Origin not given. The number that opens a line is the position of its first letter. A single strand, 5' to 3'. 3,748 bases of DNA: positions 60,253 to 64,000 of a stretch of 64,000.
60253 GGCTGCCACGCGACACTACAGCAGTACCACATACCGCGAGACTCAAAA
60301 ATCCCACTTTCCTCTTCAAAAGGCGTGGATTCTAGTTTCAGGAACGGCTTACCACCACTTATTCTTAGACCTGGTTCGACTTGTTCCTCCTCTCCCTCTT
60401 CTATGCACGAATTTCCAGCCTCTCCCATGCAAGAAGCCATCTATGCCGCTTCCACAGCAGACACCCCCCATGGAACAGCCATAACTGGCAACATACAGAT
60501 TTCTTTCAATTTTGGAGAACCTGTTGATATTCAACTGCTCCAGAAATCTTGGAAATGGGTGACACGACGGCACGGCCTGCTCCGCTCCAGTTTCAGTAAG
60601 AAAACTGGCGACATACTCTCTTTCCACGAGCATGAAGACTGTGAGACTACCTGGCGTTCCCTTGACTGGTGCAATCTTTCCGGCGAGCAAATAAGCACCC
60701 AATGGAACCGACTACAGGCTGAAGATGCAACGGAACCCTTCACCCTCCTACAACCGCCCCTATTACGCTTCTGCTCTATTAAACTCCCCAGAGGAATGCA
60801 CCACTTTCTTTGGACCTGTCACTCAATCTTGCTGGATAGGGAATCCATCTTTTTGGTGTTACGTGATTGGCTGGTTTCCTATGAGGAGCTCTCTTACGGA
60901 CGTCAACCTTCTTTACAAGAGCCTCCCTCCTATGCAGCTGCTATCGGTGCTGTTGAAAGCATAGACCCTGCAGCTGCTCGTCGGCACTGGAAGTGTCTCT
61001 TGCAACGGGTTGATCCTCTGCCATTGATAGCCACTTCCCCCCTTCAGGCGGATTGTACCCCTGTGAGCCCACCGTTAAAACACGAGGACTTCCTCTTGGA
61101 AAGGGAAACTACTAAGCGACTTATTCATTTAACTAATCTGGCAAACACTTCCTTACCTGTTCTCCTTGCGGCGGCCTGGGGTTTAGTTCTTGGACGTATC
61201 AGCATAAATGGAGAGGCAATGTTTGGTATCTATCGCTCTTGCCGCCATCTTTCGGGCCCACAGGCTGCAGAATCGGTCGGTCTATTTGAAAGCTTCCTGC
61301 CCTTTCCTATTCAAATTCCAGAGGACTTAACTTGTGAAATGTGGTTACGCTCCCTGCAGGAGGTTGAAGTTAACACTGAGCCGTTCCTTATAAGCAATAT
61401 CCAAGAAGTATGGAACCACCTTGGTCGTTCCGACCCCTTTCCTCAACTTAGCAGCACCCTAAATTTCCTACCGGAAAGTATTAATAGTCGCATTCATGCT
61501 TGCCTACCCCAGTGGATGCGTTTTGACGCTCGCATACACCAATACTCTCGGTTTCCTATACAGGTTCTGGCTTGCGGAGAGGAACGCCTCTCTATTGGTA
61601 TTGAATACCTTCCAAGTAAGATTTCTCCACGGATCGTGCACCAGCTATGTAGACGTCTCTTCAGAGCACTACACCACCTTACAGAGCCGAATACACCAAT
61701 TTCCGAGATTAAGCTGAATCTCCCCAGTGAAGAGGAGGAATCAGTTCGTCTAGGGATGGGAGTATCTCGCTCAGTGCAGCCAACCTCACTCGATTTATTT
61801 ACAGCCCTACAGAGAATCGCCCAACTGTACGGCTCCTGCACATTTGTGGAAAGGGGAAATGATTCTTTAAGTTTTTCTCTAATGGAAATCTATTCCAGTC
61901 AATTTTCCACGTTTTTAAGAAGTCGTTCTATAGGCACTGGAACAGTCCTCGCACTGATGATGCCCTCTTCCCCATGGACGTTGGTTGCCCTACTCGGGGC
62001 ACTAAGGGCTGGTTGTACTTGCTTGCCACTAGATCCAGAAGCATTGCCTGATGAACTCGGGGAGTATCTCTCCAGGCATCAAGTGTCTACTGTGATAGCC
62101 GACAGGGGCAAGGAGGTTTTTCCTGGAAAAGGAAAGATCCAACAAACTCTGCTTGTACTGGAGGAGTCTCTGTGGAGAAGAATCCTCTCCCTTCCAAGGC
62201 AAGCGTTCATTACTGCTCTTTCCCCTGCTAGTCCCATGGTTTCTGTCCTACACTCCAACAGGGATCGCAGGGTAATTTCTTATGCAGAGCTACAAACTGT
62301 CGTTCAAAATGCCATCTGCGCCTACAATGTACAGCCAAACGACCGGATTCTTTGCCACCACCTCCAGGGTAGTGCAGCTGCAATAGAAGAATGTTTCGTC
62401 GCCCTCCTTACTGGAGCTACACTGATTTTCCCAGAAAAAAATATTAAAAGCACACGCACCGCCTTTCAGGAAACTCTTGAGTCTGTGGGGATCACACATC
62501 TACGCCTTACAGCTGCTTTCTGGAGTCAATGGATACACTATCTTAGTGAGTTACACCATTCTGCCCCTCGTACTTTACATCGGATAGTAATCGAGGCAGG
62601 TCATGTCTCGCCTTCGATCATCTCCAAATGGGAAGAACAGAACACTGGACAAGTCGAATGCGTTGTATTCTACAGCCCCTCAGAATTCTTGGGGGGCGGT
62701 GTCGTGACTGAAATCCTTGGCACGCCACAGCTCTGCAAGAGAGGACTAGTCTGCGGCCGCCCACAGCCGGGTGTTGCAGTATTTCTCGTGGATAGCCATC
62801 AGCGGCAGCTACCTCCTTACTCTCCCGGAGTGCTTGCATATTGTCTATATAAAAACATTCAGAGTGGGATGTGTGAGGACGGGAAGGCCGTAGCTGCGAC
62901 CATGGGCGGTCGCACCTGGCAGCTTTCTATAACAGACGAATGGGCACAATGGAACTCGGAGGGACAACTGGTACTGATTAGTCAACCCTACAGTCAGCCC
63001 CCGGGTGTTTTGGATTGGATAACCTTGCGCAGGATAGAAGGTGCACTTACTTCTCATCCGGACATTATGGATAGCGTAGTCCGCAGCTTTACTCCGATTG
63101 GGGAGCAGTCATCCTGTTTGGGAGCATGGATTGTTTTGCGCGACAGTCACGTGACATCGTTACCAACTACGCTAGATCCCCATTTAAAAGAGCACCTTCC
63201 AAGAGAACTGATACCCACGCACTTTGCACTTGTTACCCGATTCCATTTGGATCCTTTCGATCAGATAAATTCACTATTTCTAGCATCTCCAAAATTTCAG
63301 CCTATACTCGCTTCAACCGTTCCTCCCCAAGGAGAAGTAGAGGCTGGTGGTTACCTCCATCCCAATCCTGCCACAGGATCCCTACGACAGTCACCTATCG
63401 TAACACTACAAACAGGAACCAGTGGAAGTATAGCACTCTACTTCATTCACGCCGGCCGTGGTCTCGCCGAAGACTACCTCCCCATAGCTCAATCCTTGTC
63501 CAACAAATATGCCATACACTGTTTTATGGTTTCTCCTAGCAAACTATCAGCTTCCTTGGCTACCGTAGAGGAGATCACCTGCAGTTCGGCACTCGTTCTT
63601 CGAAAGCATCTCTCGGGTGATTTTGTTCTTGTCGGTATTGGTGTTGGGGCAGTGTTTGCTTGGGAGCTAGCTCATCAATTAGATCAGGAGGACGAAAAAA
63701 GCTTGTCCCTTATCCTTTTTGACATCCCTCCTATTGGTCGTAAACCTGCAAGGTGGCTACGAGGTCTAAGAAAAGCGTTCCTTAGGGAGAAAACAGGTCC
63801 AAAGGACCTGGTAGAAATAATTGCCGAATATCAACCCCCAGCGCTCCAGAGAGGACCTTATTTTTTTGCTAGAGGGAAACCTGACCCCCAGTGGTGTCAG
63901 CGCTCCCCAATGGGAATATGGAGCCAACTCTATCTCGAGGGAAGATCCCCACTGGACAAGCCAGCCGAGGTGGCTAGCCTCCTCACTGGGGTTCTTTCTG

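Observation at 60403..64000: Intact reading frame of more than 3.6 kb for an NRPS-like C / A-like / TE-like protein with substituted catalytic motifs and no carrier domain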

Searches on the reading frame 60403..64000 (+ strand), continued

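Call 8: search_solved_structures(query=window:60403-64000:+, show_alignments=2)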
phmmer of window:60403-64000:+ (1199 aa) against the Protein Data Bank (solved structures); distinct sequences matched with E-value up to 0.001: 44.
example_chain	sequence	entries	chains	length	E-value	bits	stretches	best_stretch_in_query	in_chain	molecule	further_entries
8hlk_A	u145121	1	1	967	2.6e-41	144.3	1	4-698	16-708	Microcystin synthetase B (Fragment)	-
9bfd_B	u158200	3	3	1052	1.4e-35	125.3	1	5-966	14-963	Tyrocidine synthase 2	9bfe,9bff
2vsq_A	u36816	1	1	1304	3.9e-31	110.6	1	39-980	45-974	SURFACTIN SYNTHETASE SUBUNIT 3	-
9lcq_A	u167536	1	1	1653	2.8e-28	101.2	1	4-547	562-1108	PvdL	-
9up2_A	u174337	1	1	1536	4e-28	100.7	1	4-547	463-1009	PvdL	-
9lcp_A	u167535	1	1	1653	5.3e-28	100.3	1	4-547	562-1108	PvdL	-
9lco_A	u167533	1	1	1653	5.3e-28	100.3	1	4-547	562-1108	PvdL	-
4d4g_A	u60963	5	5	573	4.7e-23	83.9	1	488-965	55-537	APNAA1 | APNA A1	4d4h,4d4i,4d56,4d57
9rde_A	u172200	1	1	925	4e-22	80.8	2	32-337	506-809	Bacitracin synthase 3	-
8f7f_A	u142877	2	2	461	3.1e-17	64.6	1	32-437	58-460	Surfactin synthetase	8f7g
9bfd_A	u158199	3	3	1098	3.1e-17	64.6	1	485-980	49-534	Tyrocidine synthase 1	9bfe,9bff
8f7h_A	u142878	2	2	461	3.4e-16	61.1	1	32-437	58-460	Surfactin synthetase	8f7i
6mfz_A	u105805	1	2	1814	5.3e-15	57.2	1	4-964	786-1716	Linear gramicidin synthase subunit A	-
9be3_A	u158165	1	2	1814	5.3e-15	57.2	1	4-964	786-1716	Linear gramicidin synthase subunit A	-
9be4_A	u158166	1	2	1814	5.3e-15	57.2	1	4-964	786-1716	Linear gramicidin synthase subunit A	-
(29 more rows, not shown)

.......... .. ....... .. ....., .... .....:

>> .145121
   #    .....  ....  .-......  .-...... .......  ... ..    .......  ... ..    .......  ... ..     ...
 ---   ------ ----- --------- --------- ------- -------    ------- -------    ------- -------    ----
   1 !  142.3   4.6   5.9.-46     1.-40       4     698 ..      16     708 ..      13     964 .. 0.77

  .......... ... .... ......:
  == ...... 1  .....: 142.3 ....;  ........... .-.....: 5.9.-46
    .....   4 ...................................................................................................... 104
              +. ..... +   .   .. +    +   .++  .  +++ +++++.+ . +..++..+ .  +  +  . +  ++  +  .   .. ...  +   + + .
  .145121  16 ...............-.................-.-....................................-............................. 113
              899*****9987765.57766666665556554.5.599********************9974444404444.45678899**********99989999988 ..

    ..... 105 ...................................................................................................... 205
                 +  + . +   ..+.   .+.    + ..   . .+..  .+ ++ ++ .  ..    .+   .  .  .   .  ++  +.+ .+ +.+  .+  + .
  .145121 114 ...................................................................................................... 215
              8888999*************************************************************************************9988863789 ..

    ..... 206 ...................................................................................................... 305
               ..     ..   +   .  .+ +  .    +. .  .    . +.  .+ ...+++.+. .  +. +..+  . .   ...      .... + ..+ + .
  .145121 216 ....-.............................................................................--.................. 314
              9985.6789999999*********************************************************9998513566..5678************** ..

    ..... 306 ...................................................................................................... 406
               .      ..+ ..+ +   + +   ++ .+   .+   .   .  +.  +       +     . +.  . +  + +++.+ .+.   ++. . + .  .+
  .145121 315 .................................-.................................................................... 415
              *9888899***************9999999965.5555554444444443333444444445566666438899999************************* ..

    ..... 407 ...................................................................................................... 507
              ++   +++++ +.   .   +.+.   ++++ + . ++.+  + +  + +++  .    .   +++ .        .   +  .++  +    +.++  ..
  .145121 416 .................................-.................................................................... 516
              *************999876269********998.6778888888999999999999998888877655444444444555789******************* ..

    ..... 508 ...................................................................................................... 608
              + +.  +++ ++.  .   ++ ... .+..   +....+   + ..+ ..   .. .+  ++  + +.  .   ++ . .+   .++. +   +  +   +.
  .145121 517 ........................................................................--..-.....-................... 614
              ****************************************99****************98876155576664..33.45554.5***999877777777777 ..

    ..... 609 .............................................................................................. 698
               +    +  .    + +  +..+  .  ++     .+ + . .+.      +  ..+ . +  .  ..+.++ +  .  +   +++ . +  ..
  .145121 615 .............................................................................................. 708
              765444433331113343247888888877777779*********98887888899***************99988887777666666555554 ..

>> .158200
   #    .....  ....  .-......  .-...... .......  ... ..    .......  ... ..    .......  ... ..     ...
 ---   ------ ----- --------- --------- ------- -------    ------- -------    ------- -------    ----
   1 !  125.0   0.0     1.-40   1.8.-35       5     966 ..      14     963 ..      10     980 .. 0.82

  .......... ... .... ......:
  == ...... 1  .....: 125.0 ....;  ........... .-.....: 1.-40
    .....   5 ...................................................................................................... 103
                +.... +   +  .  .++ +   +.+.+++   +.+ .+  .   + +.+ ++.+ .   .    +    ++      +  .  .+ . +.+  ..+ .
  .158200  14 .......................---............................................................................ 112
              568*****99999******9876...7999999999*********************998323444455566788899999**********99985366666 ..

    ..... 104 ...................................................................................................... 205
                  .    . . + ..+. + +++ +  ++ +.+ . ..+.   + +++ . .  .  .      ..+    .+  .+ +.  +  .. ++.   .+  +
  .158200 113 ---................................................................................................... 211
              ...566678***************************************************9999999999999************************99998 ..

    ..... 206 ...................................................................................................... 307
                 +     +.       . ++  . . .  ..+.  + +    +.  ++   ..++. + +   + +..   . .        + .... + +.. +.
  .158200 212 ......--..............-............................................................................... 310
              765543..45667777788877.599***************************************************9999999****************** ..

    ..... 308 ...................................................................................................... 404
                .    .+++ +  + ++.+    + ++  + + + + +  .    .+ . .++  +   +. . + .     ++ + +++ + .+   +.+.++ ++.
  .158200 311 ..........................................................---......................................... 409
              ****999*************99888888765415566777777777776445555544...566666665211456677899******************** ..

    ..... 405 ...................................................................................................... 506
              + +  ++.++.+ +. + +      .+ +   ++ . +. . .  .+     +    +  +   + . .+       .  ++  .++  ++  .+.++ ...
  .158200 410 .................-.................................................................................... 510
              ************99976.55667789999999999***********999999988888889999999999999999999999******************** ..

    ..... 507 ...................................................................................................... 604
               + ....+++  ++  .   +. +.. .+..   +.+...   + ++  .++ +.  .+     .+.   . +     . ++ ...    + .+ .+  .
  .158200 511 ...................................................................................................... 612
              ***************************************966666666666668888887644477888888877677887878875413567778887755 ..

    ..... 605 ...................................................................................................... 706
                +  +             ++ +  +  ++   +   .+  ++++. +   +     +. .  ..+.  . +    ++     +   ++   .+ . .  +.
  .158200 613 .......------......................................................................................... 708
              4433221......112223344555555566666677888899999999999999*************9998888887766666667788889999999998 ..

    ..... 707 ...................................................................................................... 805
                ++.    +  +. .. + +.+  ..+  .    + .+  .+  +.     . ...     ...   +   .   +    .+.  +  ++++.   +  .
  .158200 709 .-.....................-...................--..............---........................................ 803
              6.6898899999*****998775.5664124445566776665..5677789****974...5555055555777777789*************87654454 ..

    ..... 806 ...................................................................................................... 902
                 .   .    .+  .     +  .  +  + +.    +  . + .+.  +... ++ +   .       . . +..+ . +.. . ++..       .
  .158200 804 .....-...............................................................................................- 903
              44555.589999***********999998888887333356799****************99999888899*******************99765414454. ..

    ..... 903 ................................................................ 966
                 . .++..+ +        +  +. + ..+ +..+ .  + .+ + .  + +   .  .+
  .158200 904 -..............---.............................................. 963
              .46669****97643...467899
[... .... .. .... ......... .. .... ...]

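Call 12: find_encoding_contigs(protein=P0001, flank=10000, max_places=3)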
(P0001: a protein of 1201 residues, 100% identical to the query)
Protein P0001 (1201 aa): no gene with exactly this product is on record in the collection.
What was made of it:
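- Tried and rejected: P0001 is not in the contig index, so the window could not be extended directly (call 12).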

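Call 13: find_encoding_contigs(protein=P0003, flank=10000, max_places=2)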
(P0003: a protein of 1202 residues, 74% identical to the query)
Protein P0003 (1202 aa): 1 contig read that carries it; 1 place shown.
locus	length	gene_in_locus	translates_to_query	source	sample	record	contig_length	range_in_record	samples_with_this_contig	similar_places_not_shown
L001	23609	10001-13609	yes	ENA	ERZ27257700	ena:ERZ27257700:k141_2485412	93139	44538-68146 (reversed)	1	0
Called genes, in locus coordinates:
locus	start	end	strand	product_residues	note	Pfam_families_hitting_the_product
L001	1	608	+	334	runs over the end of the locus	PF02504:FA_synthesis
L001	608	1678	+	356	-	PF00108:Thiolase_N, PF08545:ACP_syn_III, PF08541:ACP_syn_III_C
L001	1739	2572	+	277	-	PF01026:TatD_DNase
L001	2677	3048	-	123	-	-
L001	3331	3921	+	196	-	PF01648:ACPS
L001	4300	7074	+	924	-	PF00128:Alpha-amylase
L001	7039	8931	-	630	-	PF00128:Alpha-amylase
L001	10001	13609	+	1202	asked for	PF00668:Condensation, PF00501:AMP-binding, PF00975:Thioesterase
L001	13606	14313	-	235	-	PF00005:ABC_tran, PF13304:AAA_21 (faint)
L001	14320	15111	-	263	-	PF00005:ABC_tran, PF13304:AAA_21 (faint), PF12399:BCA_ABC_TP_C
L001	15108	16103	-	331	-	PF02653:BPD_transp_2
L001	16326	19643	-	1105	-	PF25596:CPSase_L_D1, PF02786:CPSase_L_D2, PF02787:CPSase_L_D3, PF25596:CPSase_L_D1, PF02786:CPSase_L_D2, PF02222:ATP-grasp (weak), PF15632:ATPgrasp_Ter, PF02142:MGS, +2 more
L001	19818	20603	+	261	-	PF02405:MlaE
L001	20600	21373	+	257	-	PF00005:ABC_tran, PF13304:AAA_21 (faint)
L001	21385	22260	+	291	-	PF02470:MlaD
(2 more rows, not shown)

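Call 14: find_encoding_contigs(protein=P0005, flank=10000, max_places=2)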
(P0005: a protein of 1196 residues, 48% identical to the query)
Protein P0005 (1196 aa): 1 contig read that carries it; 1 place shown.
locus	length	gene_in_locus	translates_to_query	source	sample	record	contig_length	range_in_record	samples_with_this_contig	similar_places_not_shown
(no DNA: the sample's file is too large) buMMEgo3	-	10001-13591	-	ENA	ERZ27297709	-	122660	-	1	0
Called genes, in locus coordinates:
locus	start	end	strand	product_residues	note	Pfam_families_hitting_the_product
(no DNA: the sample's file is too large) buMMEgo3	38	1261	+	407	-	PF00871:Acetate_kinase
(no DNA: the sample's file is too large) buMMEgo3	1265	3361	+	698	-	PF13500:AAA_26, PF07085:DRTGG, PF01515:PTA_PTB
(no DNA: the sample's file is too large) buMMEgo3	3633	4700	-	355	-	PF01544:CorA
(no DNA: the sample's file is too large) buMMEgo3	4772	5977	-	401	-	PF13377:Peripla_BP_3, PF00165:HTH_AraC (faint), PF12833:HTH_18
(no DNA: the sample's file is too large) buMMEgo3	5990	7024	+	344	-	PF01370:Epimerase, PF04321:RmlD_sub_bind (weak), PF16363:GDP_Man_Dehyd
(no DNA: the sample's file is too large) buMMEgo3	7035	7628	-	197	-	PF18922:DUF5672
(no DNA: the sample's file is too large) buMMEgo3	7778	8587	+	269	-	PF00081:Sod_Fe_N, PF02777:Sod_Fe_C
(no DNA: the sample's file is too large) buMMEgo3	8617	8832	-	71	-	-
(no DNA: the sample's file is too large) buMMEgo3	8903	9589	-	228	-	PF00578:AhpC-TSA, PF08534:Redoxin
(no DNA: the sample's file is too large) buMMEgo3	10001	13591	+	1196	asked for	PF00668:Condensation, PF00501:AMP-binding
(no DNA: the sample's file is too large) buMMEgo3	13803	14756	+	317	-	PF13593:SBF_like, PF01758:SBF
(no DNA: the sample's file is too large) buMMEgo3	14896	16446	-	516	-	PF00682:HMGL-like, PF22617:HCS_D2, PF08502:LeuA_dimer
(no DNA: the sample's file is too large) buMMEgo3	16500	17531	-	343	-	PF18306:LDcluster4, PF03641:Lysine_decarbox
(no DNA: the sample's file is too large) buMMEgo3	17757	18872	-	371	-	PF03739:LptF_LptG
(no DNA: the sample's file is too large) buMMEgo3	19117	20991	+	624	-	PF13279:4HBT_2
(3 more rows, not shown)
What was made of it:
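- Tried and rejected: DNA for P0005's contig was unavailable (call 14), and L002 served in its place.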

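Call 15: find_related_loci(query=A1, collection=genome_contigs, flank=10000)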
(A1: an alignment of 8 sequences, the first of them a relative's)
Query A1 (1201 aa) in genome_contigs; peptide patterns used: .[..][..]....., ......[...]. (x = any residue, [..] = any of these).
62 stretches matched a pattern; 5 encode a relative of the query (tblastn E <= 1e-3); 4 distinct loci.
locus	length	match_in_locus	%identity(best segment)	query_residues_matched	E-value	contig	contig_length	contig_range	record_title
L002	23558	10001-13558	48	1-1201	0e+0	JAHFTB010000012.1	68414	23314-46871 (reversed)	MAG: Verrucomicrobia bacterium isolate nzgw610 NODE_196_length_68415_cov_4.494055, whole genome shotgun sequence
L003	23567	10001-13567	45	1-1201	0e+0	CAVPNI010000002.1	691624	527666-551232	MAG: uncultured Verrucomicrobiae bacterium isolate MFD10113.bin.1.57 genome assembly, contig: contig_30754, whole genome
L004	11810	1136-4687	44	1-1201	0e+0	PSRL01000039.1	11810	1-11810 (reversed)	MAG: Verrucomicrobia bacterium isolate Amazon FNV 2010 18 3 2 contig_75_30281153_length_11810_multi_3_in_0_out_1, whole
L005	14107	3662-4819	27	785-1107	1e-7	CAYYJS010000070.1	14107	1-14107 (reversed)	MAG TPA_asm: uncultured Victivallales bacterium isolate SRP272421_co2_539 genome assembly, contig: NODE_14276_length_141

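Call 16: find_encoding_contigs(protein=P0004, flank=10000, max_places=2)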
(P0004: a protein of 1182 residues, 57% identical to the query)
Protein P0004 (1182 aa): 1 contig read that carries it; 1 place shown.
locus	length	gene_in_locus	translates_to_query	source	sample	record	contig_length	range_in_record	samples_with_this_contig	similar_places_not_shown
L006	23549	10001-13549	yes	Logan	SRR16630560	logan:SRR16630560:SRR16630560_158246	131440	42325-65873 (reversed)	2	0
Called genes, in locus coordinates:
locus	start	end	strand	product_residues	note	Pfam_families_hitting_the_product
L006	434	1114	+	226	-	PF04127:DFP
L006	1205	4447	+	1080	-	PF00128:Alpha-amylase, PF16657:Malt_amylase_C, PF23915:SusG_C (faint), PF18085:Mak_N_cap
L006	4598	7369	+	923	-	PF00128:Alpha-amylase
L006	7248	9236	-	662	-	PF00128:Alpha-amylase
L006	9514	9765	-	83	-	-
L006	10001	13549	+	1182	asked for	PF00668:Condensation, PF00501:AMP-binding, PF00975:Thioesterase (weak)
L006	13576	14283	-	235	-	PF00005:ABC_tran, PF13304:AAA_21 (weak)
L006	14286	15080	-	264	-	PF00005:ABC_tran, PF13304:AAA_21 (faint), PF12399:BCA_ABC_TP_C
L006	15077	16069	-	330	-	PF02653:BPD_transp_2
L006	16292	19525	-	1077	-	PF25596:CPSase_L_D1, PF02786:CPSase_L_D2, PF02787:CPSase_L_D3, PF25596:CPSase_L_D1, PF02786:CPSase_L_D2, PF02222:ATP-grasp (weak), PF07478:Dala_Dala_lig_C (weak), PF02142:MGS, +2 more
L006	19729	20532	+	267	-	PF02405:MlaE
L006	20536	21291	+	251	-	PF00005:ABC_tran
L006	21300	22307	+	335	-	PF02470:MlaD, PF28544:Helical_needle (faint)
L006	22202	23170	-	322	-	PF00579:tRNA-synt_1b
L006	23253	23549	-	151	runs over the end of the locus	PF02502:LacAB_rpiB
